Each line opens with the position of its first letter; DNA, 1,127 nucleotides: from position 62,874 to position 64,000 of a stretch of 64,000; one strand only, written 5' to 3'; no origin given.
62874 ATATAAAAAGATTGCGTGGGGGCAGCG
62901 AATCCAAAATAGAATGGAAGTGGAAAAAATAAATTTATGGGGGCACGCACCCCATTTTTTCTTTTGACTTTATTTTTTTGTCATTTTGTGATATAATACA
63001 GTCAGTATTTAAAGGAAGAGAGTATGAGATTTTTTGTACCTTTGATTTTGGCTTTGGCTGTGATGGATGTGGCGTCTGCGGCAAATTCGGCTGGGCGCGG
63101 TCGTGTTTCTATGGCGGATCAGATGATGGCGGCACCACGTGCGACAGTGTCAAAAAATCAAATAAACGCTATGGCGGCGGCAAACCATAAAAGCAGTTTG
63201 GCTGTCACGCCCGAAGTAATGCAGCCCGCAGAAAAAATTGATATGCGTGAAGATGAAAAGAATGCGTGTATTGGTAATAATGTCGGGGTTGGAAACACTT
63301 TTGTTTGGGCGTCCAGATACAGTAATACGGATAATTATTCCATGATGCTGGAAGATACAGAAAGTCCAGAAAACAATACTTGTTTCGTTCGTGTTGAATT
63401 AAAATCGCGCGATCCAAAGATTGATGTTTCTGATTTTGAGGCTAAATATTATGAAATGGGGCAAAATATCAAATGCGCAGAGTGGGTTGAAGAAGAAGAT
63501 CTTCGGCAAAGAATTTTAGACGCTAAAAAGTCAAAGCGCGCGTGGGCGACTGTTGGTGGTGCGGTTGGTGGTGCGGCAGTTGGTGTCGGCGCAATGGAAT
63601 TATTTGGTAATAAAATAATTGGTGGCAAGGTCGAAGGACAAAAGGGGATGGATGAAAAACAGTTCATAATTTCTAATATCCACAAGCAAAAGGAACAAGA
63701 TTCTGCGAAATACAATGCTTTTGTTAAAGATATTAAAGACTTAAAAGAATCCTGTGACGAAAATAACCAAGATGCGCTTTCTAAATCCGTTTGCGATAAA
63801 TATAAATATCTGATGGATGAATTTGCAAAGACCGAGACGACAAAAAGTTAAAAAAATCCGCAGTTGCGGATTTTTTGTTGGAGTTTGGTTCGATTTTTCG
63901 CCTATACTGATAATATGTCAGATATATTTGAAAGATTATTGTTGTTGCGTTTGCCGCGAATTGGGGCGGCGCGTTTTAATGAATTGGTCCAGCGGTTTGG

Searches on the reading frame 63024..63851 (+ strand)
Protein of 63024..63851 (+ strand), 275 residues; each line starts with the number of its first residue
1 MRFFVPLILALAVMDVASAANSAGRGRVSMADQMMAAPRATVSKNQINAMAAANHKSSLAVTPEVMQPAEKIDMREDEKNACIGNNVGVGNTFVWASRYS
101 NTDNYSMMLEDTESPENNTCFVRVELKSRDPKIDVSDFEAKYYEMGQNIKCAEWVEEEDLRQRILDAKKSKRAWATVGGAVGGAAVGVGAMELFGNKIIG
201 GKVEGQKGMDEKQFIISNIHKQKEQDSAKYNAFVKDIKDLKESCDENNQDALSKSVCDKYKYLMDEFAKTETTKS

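Call 3: search_protein_families(library=pfam, proteins=[window:63024-63851:+], max_evalue=0.1)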
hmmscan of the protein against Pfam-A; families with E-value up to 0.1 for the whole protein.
window:63024-63851:+ (275 aa): 0 families

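Call 4: search_protein_families(library=ncbifam, proteins=[window:63024-63851:+], max_evalue=0.1)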
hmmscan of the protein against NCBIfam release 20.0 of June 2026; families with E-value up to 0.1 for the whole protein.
window:63024-63851:+ (275 aa): 0 families

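Call 50: find_encoding_contigs(protein=window:63024-63851:+, flank=10000, max_places=6)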
Protein window:63024-63851:+ (275 aa): 2 contigs read that carry it; 2 places shown.
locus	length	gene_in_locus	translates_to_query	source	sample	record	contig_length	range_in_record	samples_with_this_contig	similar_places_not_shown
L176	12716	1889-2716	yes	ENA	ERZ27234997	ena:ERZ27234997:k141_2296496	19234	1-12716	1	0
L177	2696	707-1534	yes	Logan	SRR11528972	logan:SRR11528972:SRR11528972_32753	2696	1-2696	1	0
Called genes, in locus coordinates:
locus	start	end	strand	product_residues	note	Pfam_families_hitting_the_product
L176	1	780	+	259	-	?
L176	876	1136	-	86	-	-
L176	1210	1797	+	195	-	PF02660:G3P_acyltransf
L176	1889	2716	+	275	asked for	-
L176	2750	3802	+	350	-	PF02481:DNA_processg_A, PF17782:WHD_DprA (weak)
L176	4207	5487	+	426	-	PF11638:DnaA_N (weak), PF00308:Bac_DnaA, PF00004:AAA (weak), PF08299:Bac_DnaA_C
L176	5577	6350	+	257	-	-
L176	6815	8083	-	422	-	PF05496:RuvB_N, PF00158:Sigma54_activat (faint), PF13173:AAA_14 (weak), PF14532:Sigma54_activ_2 (weak), PF00004:AAA, PF07728:AAA_5, PF16193:AAA_assoc_2, PF12002:MgsA_C, +3 more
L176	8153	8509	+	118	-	PF05443:ROS_MUCR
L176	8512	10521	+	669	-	PF14559:TPR_19 (weak)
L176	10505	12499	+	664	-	PF02130:YbeY, PF20154:LNT_N, PF00795:CN_hydrolase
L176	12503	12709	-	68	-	PF13467:RHH_4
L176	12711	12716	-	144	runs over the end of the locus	-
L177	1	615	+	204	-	?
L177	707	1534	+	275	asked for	-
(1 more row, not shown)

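Call 78: search_protein_families(library=phrogs, proteins=[window:63024-63851:+], max_evalue=0.01)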
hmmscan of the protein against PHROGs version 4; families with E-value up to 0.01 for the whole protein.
window:63024-63851:+ (275 aa): 0 families
